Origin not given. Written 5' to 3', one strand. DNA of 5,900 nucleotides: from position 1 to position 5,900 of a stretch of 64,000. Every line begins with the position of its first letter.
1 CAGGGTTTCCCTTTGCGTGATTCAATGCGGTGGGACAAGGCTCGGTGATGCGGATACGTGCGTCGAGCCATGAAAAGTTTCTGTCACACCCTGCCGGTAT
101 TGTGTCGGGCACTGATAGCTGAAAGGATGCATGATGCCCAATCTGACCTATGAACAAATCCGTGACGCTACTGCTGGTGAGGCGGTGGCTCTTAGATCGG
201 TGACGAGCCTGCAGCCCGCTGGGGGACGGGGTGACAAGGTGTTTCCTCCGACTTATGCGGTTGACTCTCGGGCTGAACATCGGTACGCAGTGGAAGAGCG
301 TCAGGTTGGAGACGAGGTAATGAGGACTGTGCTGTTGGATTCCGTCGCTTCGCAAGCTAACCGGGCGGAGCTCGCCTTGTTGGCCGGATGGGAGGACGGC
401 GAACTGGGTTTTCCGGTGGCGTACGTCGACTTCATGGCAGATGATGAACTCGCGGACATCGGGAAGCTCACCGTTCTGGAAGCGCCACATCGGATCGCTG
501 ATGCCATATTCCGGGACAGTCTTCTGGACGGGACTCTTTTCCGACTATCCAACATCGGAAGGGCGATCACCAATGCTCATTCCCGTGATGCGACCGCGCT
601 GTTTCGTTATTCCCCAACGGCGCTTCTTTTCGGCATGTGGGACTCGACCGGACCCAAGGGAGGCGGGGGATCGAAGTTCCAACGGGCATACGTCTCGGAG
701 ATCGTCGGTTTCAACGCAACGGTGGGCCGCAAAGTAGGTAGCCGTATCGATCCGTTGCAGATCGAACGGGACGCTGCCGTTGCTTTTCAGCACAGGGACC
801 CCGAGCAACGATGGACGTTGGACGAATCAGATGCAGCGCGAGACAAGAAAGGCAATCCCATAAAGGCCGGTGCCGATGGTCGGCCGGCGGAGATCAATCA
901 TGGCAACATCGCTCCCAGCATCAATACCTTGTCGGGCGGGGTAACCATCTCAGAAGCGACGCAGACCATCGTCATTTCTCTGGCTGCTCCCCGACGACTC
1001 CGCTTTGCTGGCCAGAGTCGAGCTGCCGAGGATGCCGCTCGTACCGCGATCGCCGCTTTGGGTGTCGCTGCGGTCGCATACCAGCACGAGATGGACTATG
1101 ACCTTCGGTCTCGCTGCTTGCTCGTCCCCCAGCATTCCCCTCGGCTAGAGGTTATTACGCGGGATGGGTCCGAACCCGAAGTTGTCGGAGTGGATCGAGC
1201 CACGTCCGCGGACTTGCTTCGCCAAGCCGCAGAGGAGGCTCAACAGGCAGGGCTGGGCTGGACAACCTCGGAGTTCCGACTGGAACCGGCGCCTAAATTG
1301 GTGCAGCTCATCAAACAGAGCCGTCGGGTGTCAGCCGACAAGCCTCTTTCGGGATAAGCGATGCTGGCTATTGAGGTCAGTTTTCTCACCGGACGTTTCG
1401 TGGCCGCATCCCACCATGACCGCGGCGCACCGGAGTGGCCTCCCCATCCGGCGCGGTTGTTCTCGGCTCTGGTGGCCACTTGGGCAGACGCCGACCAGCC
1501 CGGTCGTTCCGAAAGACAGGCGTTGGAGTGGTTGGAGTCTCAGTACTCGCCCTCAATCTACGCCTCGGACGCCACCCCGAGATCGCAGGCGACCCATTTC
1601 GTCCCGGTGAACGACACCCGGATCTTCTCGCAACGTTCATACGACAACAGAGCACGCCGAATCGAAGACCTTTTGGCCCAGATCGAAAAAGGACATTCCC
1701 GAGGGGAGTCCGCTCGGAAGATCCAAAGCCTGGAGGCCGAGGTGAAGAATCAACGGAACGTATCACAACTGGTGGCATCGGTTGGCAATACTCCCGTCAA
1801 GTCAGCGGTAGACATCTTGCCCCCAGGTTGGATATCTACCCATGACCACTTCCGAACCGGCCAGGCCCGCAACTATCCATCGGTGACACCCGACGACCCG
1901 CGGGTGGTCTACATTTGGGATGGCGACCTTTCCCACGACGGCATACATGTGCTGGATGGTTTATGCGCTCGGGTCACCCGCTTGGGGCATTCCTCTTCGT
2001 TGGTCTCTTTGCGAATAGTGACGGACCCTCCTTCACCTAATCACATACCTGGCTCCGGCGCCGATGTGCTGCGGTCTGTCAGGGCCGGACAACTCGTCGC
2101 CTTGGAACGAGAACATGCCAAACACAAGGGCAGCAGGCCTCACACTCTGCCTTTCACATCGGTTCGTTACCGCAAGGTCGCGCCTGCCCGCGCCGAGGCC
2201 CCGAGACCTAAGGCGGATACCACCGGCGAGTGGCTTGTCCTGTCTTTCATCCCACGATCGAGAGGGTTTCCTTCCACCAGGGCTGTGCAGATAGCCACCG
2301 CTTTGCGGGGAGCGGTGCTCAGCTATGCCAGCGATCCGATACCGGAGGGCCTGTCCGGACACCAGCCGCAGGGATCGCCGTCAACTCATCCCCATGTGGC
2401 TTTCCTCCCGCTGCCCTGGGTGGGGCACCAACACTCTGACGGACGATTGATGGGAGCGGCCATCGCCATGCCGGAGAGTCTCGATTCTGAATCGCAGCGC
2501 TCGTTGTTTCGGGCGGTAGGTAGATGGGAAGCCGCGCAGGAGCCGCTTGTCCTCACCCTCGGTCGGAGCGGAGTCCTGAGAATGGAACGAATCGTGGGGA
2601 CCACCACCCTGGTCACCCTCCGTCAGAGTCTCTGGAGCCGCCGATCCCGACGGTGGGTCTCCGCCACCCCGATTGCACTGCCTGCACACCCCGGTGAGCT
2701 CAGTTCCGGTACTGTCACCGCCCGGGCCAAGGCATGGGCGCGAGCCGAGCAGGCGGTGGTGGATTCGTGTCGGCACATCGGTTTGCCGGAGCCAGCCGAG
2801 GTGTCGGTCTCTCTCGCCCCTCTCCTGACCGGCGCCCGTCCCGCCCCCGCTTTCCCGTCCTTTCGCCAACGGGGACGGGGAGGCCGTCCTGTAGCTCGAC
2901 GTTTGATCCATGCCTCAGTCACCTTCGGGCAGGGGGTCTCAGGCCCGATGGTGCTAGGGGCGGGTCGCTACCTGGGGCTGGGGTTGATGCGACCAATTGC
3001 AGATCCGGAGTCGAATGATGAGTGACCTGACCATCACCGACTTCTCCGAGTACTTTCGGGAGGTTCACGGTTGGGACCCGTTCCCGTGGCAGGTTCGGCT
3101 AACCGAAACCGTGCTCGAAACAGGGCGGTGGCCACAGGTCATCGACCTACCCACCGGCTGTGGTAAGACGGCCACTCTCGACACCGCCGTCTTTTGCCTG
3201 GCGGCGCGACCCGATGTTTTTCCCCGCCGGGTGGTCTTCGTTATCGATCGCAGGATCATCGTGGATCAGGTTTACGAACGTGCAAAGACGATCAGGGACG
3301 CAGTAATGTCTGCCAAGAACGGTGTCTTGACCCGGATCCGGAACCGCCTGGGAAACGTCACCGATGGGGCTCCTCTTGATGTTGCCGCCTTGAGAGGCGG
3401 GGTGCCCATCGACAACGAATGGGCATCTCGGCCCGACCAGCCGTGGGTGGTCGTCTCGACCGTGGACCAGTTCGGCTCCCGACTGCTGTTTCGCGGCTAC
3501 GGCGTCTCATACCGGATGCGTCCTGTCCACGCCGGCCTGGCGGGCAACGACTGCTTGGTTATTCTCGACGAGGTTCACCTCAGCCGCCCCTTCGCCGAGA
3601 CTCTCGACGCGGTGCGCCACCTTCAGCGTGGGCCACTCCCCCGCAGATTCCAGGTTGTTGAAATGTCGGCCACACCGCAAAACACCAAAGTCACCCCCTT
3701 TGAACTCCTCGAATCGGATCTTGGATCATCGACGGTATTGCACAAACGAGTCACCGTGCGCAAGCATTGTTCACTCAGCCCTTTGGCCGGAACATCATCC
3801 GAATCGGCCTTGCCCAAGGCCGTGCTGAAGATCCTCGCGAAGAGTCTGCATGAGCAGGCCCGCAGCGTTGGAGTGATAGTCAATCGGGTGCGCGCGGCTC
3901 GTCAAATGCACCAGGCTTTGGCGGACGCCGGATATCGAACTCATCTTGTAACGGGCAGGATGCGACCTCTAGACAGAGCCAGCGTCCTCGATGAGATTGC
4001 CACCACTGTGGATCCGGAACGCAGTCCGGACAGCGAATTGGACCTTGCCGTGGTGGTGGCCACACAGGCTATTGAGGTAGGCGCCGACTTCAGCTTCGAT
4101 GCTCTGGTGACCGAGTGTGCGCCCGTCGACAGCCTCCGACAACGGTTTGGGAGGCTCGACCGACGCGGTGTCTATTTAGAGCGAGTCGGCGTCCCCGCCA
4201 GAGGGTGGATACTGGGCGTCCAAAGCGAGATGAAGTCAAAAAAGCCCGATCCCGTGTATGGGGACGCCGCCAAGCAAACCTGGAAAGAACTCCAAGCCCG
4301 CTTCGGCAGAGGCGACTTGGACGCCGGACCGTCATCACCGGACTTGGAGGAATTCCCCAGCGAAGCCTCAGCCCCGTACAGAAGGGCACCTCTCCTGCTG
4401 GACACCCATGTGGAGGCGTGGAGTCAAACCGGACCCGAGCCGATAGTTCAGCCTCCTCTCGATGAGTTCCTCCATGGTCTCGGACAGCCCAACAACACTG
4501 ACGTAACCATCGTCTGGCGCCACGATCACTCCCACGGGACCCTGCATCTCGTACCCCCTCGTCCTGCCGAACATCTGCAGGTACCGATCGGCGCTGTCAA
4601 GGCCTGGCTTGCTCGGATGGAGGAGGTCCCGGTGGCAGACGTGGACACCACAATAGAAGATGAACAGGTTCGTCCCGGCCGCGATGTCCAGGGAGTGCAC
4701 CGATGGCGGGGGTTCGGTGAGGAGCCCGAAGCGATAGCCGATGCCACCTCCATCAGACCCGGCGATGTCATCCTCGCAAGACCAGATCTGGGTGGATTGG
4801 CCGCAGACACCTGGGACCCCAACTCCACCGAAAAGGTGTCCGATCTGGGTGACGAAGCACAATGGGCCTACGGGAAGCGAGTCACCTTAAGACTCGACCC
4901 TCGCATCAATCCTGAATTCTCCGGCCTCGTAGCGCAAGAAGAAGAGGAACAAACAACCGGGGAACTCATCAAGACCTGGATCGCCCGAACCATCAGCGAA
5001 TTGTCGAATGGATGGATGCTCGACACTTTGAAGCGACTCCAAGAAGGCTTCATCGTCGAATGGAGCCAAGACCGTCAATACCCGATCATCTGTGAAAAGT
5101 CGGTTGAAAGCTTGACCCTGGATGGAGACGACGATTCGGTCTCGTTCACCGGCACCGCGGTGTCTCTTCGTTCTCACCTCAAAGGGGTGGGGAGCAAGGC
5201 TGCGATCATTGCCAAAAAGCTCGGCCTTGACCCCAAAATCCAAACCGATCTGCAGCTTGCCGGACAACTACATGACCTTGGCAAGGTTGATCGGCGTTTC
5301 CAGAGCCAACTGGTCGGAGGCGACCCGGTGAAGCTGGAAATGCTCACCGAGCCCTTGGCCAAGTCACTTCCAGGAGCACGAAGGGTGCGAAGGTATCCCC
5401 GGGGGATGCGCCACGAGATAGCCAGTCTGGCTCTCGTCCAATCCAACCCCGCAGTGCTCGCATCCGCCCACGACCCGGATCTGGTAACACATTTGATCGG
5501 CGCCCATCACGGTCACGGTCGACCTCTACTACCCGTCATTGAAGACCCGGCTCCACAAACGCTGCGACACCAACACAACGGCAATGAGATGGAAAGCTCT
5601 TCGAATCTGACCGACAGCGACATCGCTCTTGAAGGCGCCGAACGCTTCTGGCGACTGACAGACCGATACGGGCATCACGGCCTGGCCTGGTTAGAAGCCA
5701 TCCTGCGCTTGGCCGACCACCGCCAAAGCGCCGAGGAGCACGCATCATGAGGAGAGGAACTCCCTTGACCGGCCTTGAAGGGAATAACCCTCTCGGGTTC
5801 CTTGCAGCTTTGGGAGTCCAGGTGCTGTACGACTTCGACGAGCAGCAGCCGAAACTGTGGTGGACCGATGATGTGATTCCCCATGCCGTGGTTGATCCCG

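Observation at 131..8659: Type I-U/I-G-like cas operon with non-canonical gene order and a small large-subunit candidate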

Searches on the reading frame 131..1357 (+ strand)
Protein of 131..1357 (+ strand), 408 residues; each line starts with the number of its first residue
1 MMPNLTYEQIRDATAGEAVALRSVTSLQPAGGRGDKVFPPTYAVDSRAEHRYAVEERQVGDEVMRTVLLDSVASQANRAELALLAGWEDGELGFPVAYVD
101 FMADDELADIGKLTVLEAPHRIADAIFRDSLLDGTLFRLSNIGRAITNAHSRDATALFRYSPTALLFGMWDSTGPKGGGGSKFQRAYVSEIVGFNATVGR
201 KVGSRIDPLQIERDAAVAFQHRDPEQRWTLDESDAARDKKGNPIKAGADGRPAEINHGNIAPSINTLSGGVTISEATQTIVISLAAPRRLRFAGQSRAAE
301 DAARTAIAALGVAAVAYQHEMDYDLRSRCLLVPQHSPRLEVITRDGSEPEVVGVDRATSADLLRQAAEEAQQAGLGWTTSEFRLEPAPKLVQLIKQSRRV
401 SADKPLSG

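Call 4: search_protein_families(library=ncbifam, proteins=[window:131-1357:+], max_evalue=0.01)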
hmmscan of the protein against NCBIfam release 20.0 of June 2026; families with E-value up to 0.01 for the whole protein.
window:131-1357:+ (408 aa): 1 family
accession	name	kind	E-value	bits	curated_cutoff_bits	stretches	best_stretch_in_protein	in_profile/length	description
TIGR02570.1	cas7_GSU0053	equivalog_domain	5.8e-21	75.1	38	1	26-196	8-171/178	type I-G CRISPR-associated RAMP protein Csb1/Cas7g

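Call 5: search_protein_families(library=pfam, proteins=[window:131-1357:+], max_evalue=0.01)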
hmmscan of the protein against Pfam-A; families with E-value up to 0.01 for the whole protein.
window:131-1357:+ (408 aa): 1 family
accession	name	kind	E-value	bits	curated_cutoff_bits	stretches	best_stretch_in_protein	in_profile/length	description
PF09617.15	Cas_GSU0053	-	3.1e-51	174.1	25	1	24-197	4-167/168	CRISPR-associated protein GSU0053 (Cas_GSU0053)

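Call 9: find_encoding_contigs(protein=window:131-1357:+, flank=10000, max_places=6)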
Protein window:131-1357:+ (408 aa): no gene with exactly this product is on record in the collection.

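Call 10: search_protein_families(library=padloc, proteins=[window:131-1357:+], max_evalue=0.01)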
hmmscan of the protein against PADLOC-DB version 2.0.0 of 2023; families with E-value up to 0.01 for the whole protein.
window:131-1357:+ (408 aa): 4 families
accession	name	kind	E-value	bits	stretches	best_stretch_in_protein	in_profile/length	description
PDLC01630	Cas7g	-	5.1e-45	151.3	1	22-197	2-152/153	CAS-I-U; effector_G7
PDLC01351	Cas7g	-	2.3e-25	87.5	1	26-195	8-139/143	CAS-I-U; effector_G7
PDLC00994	Cas7g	-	1.5e-21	75.1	1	26-196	8-171/178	"CRISPR-associated protein GSU0053/csb1, Dpsyc system"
PDLC01291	Cas7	-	5.6e-17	60.7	1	25-195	7-143/151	CAS-I-U; effector_G7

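Call 58: search_solved_structures(query=window:131-1357:+, max_evalue=0.01, show_alignments=1)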
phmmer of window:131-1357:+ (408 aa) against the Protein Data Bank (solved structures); distinct sequences matched with E-value up to 0.01: 0.

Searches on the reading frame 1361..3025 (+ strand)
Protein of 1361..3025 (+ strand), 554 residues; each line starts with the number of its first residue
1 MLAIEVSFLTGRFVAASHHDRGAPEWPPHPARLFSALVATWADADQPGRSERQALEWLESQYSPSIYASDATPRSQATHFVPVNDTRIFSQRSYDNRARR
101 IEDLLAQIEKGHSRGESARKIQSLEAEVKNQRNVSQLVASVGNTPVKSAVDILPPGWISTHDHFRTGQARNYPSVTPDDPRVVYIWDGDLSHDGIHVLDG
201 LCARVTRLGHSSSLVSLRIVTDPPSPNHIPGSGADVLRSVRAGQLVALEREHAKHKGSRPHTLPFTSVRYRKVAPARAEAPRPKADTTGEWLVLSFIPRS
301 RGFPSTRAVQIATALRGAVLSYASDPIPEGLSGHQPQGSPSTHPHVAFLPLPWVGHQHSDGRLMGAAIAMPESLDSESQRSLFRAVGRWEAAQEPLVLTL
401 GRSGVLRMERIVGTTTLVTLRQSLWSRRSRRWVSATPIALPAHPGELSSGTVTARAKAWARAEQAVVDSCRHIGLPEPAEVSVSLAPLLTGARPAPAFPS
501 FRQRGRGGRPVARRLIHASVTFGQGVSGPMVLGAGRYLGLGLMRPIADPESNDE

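Call 4: search_protein_families(library=ncbifam, proteins=[window:1361-3025:+], max_evalue=0.01)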
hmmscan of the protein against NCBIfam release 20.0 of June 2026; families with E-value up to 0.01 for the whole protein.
window:1361-3025:+ (554 aa): 1 family
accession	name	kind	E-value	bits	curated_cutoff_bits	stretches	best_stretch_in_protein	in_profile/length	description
TIGR02165.1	cas5_6_GSU0054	equivalog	8.4e-91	305.6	45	1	1-546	1-492/492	type I-G CRISPR-associated protein Csb2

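Call 5: search_protein_families(library=pfam, proteins=[window:1361-3025:+], max_evalue=0.01)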
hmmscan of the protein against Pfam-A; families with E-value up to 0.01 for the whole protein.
window:1361-3025:+ (554 aa): 1 family
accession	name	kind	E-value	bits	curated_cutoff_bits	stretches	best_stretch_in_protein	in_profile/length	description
PF09609.15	Cas_GSU0054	-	2.3e-18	66.7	21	2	147-545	98-552/552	CRISPR-associated protein, GSU0054 family (Cas_GSU0054)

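Call 10: search_protein_families(library=padloc, proteins=[window:1361-3025:+], max_evalue=0.01)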
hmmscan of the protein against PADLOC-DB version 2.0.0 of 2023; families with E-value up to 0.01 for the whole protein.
window:1361-3025:+ (554 aa): 9 families
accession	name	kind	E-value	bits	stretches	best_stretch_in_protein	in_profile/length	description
PDLC01777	Cas56g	-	7.4e-121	402.3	1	1-548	1-429/431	-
PDLC00995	Cas56g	-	2.2e-91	305.6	1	1-546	1-492/492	"CRISPR-associated protein GSU0054/csb2, Dpsyc system"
PDLC01410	Cas56g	-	7.9e-89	297.1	1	1-550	1-431/431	CAS-I-U; effector_G5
PDLC01347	Cas5g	-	8.6e-46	155.2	1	16-545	4-374/374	CAS-I-U; effector_G5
PDLC01778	Cas56g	-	4.2e-40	136.7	2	178-545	106-447/449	-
PDLC01626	Cas56g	-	1.4e-38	131.2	2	137-545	57-412/412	CAS-I-U; effector_G5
PDLC01776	Cas56g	-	2.2e-16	57.7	2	174-401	107-343/497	-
PDLC01280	Cas5g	-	2.6e-11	41.3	1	329-541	206-384/384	CAS-I-U; effector_G5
PDLC01779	Cas56g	-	6.8e-06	23.1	0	1-40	1-42/483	-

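Call 60: search_solved_structures(query=window:1361-3025:+, max_evalue=0.01)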
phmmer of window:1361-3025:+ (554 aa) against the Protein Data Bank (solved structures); distinct sequences matched with E-value up to 0.01: 0.

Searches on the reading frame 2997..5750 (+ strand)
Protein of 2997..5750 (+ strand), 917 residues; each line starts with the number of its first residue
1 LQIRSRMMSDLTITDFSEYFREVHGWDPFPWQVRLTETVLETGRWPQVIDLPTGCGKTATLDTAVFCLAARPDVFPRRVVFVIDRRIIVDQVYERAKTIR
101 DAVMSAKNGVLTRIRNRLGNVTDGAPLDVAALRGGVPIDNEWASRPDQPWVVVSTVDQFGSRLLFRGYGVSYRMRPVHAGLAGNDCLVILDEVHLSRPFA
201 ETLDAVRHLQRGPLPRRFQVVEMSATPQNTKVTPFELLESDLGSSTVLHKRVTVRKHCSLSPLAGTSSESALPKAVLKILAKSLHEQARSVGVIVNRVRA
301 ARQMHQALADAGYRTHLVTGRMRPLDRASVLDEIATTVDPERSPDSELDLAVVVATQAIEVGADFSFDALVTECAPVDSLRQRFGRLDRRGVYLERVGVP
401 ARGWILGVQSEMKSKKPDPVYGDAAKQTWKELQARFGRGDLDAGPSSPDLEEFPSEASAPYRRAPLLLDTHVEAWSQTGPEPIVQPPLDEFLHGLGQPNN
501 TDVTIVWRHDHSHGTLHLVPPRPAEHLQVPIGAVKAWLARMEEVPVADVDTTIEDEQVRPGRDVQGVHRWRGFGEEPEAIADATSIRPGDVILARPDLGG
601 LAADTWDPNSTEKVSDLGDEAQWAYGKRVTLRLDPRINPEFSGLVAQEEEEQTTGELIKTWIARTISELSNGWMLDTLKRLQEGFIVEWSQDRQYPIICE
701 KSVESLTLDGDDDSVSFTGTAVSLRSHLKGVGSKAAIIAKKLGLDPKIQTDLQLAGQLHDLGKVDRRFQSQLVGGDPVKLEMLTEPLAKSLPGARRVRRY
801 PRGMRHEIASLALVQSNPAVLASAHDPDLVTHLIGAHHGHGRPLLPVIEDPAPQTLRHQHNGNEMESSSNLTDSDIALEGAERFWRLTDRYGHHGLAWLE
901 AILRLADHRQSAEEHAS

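Call 4: search_protein_families(library=ncbifam, proteins=[window:2997-5750:+], max_evalue=0.01)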
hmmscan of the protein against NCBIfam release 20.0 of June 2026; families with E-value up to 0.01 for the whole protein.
window:2997-5750:+ (917 aa): 8 families
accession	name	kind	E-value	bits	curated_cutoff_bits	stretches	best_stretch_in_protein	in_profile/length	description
TIGR02621.3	cas3_GSU0051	exception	1.1e-224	748.9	400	1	15-912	1-854/854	type I-G CRISPR-associated helicase/endonuclease Cas3g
TIGR01587.1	cas3_core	equivalog_domain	7.3e-24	84.5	102.45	1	186-390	126-319/358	CRISPR-associated helicase Cas3'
TIGR01596.1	cas3_HD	equivalog_domain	9.1e-15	55.2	43.45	1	724-850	1-110/178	CRISPR-associated endonuclease Cas3''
NF007248.0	PRK09694.1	equivalog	3.2e-12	45.3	569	1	269-390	541-662/878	CRISPR-associated helicase/endonuclease Cas3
TIGR03158.1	cas3_cyano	exception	0.00011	21.5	69.1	1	342-387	311-356/357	type I-D CRISPR-associated helicase Cas3'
NF041063.1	DpdF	equivalog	0.0012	17.5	550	0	207-364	301-443/813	protein DpdF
TIGR02562.1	cas3_yersinia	equivalog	0.002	16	565.95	0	345-390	834-879/1110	type I-F CRISPR-associated helicase Cas3f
TIGR04121.1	DEXH_lig_assoc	equivalog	0.008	13.9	850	0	16-60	3-44/804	ligase-associated DNA damage response DEXH box helicase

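Call 5: search_protein_families(library=pfam, proteins=[window:2997-5750:+], max_evalue=0.01)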
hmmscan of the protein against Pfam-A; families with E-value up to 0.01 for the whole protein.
window:2997-5750:+ (917 aa): 6 families
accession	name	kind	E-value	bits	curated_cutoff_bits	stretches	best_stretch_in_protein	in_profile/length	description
PF22590.2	Cas3-like_C_2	-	3.2e-20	72.8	27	1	289-390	3-104/106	CRISPR-associated nuclease/helicase Cas3, C-terminal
PF04851.21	ResIII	-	1.7e-08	35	22.5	1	30-228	6-163/164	Type III restriction enzyme, res subunit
PF18019.7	Cas3_HD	-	5.4e-07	30.3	23.1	1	747-843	52-132/207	Cas3, HD domain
PF00270.35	DEAD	-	9.9e-07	29.1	26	1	39-228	11-161/167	DEAD/DEAH box helicase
PF00271.37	Helicase_C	-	0.00017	22.2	23.5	1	276-391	6-110/110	Helicase conserved C-terminal domain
PF01966.28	HD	-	0.00044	21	22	1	726-842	3-90/116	HD domain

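Call 10: search_protein_families(library=padloc, proteins=[window:2997-5750:+], max_evalue=0.01)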
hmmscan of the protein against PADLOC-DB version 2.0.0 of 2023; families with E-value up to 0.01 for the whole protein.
window:2997-5750:+ (917 aa): 34 families (the best 25 are shown)
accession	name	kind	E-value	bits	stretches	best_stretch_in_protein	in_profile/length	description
PDLC01769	Cas3g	-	8.7e-234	776.9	1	10-914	2-835/836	-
PDLC00939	Cas3g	-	9e-131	435.6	1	15-911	3-863/864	"CRISPR-associated helicase Cas3, subtype Dpsyc"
PDLC01309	Cas3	-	2.1e-118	394.6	2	15-619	2-515/710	CAS-I-U; effector_G3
PDLC01770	Cas3g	-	5.7e-101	337.2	1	15-915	2-730/733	-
PDLC01767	Cas3e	-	2.6e-37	126.7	2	16-434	180-551/680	-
PDLC01765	Cas3c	-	3.7e-30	103.4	2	49-397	188-473/612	-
PDLC01761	Cas3b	-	2.1e-29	100.8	1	185-434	354-571/705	-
PDLC01710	Cas3a1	-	3.8e-28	96.4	1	286-391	444-545/745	Cas3_1_CAS-I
PDLC01252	Cas3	-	5e-27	93.2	1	48-392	3-290/324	CAS-I; effector_G3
PDLC02079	Cas3b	-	2.7e-26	89.9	2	275-391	418-529/691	-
PDLC01762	Cas3b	-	3.1e-25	86.9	1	151-390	332-537/692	-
PDLC01759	Cas3b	-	1.2e-24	85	1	49-391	235-538/711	-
PDLC00938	Cas3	-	1.9e-24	84.5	1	186-390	126-319/358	CRISPR-associated helicase Cas3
PDLC01757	Cas3b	-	7.5e-22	75.6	2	287-393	398-496/676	-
PDLC02082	Cas3b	-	1.6e-18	64.5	2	278-391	452-557/734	-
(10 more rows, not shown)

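Call 59: search_solved_structures(query=window:2997-5750:+, max_evalue=0.00001)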
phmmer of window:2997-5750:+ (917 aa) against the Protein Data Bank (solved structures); distinct sequences matched with E-value up to 0.00001: 3.
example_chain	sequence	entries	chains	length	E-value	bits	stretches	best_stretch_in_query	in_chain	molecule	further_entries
7tr8_A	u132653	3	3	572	2.4e-10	42.5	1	22-390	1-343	CRISPR-associated helicase Cas3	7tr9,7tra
7r2k_A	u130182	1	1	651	3.8e-10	41.9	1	22-390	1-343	CRISPR-associated helicase Cas3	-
8wtk_A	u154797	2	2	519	3.1e-06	28.9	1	345-389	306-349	CRISPR-associated helicase Cas3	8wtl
